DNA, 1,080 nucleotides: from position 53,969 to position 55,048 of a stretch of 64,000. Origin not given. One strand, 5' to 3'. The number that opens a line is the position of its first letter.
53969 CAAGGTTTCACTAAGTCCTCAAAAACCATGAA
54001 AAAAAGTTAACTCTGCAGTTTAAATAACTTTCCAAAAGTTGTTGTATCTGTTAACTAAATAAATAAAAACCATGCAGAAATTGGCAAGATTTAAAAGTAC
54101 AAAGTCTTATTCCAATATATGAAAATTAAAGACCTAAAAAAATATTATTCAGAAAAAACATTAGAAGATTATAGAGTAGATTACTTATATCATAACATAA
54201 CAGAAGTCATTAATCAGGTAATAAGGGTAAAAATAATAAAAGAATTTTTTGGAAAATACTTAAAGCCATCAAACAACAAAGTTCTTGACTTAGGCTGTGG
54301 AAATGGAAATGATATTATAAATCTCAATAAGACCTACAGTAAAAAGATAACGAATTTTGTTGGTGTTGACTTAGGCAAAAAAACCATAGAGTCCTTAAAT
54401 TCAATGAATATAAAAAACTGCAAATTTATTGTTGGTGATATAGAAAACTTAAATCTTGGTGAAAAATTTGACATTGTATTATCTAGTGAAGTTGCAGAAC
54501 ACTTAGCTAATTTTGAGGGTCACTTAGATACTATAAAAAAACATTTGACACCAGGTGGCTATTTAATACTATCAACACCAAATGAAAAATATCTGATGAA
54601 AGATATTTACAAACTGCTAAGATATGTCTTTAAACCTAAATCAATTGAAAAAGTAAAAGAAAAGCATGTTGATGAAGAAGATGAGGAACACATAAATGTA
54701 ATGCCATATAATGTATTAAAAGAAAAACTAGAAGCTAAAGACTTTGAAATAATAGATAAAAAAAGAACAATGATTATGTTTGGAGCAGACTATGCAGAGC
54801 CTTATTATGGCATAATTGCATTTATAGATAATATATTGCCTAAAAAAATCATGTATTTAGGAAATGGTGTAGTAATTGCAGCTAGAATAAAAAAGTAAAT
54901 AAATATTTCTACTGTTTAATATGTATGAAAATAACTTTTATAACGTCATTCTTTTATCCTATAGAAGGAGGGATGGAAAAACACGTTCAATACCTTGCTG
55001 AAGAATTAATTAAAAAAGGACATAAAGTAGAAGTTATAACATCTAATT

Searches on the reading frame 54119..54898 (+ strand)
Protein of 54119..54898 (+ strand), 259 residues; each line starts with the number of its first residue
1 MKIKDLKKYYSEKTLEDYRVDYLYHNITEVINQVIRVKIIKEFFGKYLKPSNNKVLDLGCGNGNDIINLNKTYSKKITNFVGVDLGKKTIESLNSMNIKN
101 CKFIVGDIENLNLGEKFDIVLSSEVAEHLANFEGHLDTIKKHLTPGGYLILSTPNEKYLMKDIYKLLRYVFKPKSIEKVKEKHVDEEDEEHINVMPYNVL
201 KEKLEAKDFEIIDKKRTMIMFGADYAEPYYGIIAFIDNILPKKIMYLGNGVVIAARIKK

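Call 3: search_protein_families(library=pfam, proteins=[window:54119-54898:+], max_evalue=0.01)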
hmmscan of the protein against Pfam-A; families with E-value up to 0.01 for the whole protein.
window:54119-54898:+ (259 aa): 16 families
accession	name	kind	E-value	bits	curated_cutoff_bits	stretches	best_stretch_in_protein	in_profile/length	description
PF13847.12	Methyltransf_31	-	2.7e-23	82.7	27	1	51-177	3-130/145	Methyltransferase domain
PF13489.12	Methyltransf_23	-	1.3e-20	74.2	27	1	39-212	12-162/164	Methyltransferase domain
PF08241.18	Methyltransf_11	-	5.1e-16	59.5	21.2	1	56-151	1-95/95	Methyltransferase domain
PF13649.12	Methyltransf_25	-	1e-14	55.4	27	1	55-147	1-97/97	Methyltransferase domain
PF08242.18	Methyltransf_12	-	1.3e-13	51.9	30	1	56-149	1-98/98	Methyltransferase domain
PF03291.22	mRNA_G-N7_MeTrfase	-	1.1e-07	31.8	26.6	1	31-164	40-193/315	mRNA (guanine-N(7))-methyltransferase domain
PF03848.20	TehB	-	1.4e-06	28.3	20.4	1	48-151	29-133/193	Tellurite resistance protein TehB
PF08003.17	Methyltransf_9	-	9.1e-06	25.3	23.8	1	52-153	116-219/315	Protein of unknown function (DUF1698)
PF06325.19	PrmA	-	3.7e-05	23.8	22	1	48-152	159-259/296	Ribosomal protein L11 methyltransferase (PrmA)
PF02353.26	CMAS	-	5.8e-05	23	27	1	52-154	63-167/273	Mycolic acid cyclopropane synthetase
PF02390.23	Methyltransf_4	-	0.00013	21.9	24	0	53-111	3-53/173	Putative methyltransferase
PF01728.25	FtsJ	-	0.00022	21.6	24.1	1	46-122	17-97/181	FtsJ-like methyltransferase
PF05175.20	MTS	-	0.00025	21.2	23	1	48-152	27-139/170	Methyltransferase small domain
PF01209.24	Ubie_methyltran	-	0.00076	19.3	20.1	1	23-173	12-175/233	ubiE/COQ5 methyltransferase family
PF05401.17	NodS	-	0.0027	18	24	1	53-156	45-149/201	Nodulation protein S (NodS)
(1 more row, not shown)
